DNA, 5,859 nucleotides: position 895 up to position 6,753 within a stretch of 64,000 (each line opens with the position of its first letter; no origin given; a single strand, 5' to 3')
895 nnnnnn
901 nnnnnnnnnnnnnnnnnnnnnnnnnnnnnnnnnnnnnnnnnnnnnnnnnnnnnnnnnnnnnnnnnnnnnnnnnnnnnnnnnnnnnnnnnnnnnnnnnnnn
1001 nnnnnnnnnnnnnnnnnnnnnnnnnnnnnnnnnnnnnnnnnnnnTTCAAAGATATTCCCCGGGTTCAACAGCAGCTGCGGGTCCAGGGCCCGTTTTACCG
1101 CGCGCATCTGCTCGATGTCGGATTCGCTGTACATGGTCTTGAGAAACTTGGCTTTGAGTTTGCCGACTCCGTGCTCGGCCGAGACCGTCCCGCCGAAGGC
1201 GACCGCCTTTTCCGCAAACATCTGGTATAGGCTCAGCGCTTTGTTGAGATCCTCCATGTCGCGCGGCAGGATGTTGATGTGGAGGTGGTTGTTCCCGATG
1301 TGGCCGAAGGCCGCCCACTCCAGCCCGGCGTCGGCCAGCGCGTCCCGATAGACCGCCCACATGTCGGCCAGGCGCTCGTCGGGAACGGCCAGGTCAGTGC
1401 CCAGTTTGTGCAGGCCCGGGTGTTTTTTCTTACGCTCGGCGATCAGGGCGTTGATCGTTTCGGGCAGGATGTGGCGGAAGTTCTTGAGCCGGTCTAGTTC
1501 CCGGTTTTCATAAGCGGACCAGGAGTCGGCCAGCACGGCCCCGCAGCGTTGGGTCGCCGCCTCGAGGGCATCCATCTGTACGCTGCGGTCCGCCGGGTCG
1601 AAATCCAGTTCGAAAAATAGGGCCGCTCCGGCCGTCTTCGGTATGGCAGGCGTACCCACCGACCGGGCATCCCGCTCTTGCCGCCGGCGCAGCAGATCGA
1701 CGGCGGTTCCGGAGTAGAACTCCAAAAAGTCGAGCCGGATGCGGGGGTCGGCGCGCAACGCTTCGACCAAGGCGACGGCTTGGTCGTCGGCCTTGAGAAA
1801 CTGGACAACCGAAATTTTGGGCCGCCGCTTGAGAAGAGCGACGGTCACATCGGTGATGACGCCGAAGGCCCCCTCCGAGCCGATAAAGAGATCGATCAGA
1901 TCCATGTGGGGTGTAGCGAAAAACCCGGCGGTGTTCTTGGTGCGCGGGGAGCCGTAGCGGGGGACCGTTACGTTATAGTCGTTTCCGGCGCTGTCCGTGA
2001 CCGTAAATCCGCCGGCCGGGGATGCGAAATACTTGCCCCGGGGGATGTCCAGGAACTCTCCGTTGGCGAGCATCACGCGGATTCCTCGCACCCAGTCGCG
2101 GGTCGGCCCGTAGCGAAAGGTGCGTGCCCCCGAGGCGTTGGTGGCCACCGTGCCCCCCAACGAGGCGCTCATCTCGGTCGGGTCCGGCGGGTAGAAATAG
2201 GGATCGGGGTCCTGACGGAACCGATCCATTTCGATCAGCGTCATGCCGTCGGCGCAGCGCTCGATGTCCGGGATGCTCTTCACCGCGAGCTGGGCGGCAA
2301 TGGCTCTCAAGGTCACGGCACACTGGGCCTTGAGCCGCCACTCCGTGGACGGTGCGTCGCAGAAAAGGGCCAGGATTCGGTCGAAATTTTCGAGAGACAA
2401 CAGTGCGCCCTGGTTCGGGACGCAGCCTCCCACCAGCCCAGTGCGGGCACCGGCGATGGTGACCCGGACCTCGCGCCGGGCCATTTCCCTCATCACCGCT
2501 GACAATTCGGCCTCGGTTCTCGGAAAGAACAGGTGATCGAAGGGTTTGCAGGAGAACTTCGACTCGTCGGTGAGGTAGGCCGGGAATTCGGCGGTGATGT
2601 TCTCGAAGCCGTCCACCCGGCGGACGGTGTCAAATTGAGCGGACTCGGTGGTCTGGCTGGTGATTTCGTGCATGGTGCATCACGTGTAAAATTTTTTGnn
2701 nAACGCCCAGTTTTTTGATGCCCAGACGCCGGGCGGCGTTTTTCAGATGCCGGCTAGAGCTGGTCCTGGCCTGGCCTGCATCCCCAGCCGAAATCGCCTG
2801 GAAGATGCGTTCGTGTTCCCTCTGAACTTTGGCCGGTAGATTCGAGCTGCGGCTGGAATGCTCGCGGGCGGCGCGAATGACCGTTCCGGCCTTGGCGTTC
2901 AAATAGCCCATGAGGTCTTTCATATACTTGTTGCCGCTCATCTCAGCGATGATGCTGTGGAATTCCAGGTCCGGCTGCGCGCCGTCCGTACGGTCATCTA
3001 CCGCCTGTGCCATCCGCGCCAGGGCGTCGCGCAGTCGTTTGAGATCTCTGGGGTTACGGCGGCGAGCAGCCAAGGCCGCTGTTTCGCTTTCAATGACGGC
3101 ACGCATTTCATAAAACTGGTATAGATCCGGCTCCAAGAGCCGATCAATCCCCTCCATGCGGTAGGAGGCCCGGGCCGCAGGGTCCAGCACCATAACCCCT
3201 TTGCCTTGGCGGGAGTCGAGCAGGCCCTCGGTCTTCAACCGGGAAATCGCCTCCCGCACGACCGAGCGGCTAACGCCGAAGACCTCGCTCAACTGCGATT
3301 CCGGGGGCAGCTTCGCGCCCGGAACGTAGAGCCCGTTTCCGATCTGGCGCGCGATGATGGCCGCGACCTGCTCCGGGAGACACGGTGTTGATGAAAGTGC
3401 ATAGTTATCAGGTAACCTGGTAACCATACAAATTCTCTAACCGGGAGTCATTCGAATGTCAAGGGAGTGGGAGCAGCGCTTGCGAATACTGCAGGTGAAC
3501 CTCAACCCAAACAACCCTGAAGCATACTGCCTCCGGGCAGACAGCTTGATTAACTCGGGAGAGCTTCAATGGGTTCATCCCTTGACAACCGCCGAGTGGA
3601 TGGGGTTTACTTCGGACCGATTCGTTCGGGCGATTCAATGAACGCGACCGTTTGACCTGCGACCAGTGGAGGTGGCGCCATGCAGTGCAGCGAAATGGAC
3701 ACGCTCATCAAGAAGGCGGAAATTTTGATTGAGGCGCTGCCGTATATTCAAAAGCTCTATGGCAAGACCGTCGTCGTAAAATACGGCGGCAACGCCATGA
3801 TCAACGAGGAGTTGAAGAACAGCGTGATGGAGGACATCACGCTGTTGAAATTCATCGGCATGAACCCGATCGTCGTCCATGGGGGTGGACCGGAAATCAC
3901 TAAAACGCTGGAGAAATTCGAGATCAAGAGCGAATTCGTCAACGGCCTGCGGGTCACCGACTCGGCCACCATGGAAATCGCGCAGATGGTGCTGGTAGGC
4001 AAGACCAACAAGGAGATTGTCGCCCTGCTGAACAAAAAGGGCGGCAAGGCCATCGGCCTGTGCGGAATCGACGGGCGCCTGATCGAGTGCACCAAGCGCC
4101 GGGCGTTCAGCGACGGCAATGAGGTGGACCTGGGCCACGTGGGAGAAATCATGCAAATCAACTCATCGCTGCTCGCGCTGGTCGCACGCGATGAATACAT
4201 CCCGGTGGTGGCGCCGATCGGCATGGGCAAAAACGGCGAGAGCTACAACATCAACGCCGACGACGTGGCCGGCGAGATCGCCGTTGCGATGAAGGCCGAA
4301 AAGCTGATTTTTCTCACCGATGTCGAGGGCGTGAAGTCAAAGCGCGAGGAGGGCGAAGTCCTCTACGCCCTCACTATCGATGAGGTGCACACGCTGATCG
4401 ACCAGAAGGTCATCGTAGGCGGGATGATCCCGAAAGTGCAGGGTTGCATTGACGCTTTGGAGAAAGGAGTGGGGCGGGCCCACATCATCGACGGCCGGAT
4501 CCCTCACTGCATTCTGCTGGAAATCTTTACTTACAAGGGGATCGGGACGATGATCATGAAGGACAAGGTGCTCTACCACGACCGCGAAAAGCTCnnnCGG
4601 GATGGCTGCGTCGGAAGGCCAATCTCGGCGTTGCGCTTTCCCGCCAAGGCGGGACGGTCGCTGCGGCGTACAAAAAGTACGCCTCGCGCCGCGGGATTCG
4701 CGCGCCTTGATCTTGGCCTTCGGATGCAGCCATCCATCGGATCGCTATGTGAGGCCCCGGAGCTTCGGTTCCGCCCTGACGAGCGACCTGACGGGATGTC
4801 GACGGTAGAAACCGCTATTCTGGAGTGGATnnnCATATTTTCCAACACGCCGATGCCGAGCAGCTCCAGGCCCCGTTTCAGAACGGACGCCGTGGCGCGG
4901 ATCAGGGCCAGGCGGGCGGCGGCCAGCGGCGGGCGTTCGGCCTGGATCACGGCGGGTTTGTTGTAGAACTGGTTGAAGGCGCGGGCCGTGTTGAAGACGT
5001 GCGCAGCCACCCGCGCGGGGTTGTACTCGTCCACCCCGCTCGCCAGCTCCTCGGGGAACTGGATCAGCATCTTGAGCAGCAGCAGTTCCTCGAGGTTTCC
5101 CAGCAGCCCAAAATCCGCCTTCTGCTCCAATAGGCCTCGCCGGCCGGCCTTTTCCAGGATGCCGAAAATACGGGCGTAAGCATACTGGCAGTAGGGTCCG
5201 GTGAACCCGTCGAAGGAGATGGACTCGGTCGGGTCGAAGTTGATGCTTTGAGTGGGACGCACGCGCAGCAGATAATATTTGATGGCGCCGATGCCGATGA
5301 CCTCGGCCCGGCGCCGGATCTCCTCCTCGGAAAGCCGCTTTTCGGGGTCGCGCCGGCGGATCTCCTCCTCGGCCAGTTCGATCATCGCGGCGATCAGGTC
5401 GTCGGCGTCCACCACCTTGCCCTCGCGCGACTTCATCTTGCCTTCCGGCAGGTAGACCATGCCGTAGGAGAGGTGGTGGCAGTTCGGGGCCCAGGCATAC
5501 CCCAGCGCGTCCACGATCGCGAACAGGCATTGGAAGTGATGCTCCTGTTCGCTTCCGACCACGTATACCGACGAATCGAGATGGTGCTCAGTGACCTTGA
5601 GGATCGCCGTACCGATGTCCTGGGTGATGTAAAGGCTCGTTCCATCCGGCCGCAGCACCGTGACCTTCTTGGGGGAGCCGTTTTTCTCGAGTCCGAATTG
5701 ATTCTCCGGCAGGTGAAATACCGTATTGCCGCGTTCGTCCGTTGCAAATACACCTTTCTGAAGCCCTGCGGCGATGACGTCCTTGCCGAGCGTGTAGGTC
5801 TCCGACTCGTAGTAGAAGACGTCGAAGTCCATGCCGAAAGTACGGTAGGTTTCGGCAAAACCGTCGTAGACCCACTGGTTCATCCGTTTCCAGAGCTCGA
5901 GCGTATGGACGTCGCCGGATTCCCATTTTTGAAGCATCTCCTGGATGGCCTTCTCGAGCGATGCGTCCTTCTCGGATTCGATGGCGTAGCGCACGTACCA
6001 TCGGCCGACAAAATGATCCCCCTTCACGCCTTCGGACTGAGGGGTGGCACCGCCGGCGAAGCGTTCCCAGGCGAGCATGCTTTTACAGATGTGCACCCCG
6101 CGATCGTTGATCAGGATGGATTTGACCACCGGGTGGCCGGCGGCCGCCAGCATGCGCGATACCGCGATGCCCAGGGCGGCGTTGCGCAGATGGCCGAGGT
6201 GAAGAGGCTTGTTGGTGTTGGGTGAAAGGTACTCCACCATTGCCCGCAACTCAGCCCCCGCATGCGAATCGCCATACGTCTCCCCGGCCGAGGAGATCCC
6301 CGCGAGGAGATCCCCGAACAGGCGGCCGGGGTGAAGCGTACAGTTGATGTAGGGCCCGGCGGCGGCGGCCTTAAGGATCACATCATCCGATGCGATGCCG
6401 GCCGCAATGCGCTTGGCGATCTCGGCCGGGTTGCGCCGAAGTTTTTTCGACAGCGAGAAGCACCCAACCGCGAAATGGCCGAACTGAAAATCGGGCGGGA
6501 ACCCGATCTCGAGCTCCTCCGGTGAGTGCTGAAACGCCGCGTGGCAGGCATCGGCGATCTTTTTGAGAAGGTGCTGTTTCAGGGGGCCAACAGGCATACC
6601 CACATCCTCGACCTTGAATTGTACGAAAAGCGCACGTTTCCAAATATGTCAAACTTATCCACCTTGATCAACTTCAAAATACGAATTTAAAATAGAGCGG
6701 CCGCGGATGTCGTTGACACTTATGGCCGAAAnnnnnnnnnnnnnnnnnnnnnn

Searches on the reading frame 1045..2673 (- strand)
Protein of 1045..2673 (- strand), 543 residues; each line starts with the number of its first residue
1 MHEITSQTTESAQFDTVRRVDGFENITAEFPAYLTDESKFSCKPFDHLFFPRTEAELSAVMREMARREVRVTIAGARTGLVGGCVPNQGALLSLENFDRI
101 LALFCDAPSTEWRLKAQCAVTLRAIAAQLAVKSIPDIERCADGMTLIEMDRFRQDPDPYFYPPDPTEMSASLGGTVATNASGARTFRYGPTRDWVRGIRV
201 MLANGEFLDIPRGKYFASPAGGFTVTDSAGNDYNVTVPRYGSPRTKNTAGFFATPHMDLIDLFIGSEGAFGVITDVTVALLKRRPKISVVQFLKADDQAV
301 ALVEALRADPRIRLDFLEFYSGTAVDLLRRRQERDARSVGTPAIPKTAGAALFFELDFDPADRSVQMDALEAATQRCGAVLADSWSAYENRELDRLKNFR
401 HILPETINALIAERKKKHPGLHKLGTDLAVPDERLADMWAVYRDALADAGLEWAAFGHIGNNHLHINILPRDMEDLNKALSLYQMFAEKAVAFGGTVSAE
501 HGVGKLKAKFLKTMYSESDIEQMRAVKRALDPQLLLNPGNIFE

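Call 68: search_protein_families(library=pfam, proteins=[window:1045-2673:-], max_evalue=0.00001)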
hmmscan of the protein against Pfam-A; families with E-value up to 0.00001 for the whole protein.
window:1045-2673:- (543 aa): 2 families
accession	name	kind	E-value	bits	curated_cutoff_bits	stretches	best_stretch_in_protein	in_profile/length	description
PF02913.24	FAD-oxidase_C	-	3.1e-39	135.6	21.2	1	297-541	16-248/248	FAD linked oxidases, C-terminal domain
PF01565.28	FAD_binding_4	-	3.1e-24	85.7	26.4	2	47-132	3-84/139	FAD binding domain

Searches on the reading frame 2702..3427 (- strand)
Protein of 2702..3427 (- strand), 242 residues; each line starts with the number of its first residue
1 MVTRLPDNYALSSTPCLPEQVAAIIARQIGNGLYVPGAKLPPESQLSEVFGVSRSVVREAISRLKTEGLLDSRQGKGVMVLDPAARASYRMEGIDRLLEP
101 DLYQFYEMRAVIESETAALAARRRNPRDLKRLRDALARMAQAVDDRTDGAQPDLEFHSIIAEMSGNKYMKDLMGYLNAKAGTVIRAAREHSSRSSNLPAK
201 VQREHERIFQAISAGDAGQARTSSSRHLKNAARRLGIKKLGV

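Call 68: search_protein_families(library=pfam, proteins=[window:2702-3427:-], max_evalue=0.00001)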
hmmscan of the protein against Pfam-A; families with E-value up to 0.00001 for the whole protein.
window:2702-3427:- (242 aa): 3 families
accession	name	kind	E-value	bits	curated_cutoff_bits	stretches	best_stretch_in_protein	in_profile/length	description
PF07729.17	FCD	-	2.4e-27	96.3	24.3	1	105-229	2-124/125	FCD domain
PF00392.27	GntR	-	8.6e-20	70.6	27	1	19-80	3-64/64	Bacterial regulatory proteins, gntR family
PF13545.12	HTH_Crp_2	-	4.3e-06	27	27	0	44-85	26-66/70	Crp-like helix-turn-helix domain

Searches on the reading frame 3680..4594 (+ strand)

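Call 68: search_protein_families(library=pfam, proteins=[window:3680-4594:+], max_evalue=0.00001)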
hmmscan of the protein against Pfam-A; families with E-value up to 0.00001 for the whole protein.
window:3680-4594:+ (305 aa): 1 family
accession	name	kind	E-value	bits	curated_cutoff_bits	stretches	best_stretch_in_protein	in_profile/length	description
PF00696.33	AA_kinase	-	2.5e-45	155.5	24.9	1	29-271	1-234/234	Amino acid kinase family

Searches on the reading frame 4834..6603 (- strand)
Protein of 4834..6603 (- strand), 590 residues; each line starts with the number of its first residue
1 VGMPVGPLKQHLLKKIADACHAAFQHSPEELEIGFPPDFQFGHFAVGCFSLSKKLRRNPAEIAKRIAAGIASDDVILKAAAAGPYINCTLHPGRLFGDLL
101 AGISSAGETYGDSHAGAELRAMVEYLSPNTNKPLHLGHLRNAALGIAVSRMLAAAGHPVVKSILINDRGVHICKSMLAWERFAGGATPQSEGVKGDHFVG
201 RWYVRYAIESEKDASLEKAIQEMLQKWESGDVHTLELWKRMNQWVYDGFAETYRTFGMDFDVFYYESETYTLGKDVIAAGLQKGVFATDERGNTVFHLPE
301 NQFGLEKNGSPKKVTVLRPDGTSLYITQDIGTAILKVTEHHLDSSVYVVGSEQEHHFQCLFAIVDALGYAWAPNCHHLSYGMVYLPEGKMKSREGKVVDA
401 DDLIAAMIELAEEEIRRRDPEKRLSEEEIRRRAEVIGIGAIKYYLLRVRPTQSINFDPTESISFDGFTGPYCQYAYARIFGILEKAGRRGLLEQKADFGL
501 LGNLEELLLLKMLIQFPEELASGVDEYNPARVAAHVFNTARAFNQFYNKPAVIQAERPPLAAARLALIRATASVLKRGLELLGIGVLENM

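Call 68: search_protein_families(library=pfam, proteins=[window:4834-6603:-], max_evalue=0.00001)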
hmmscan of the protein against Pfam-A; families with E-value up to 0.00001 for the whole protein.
window:4834-6603:- (590 aa): 3 families
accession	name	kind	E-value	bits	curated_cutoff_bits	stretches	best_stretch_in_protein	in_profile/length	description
PF00750.26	tRNA-synt_1d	-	6.1e-44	150.8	23.3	1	115-451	16-342/349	tRNA synthetases class I (R), catalytic domain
PF05746.21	DALR_1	-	2.3e-27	95.8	22.3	1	473-590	2-117/117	DALR anticodon binding domain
PF03485.21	Arg_tRNA_synt_N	-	2.9e-15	57.1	21.5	1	11-90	2-85/85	Arginyl tRNA synthetase N terminal domain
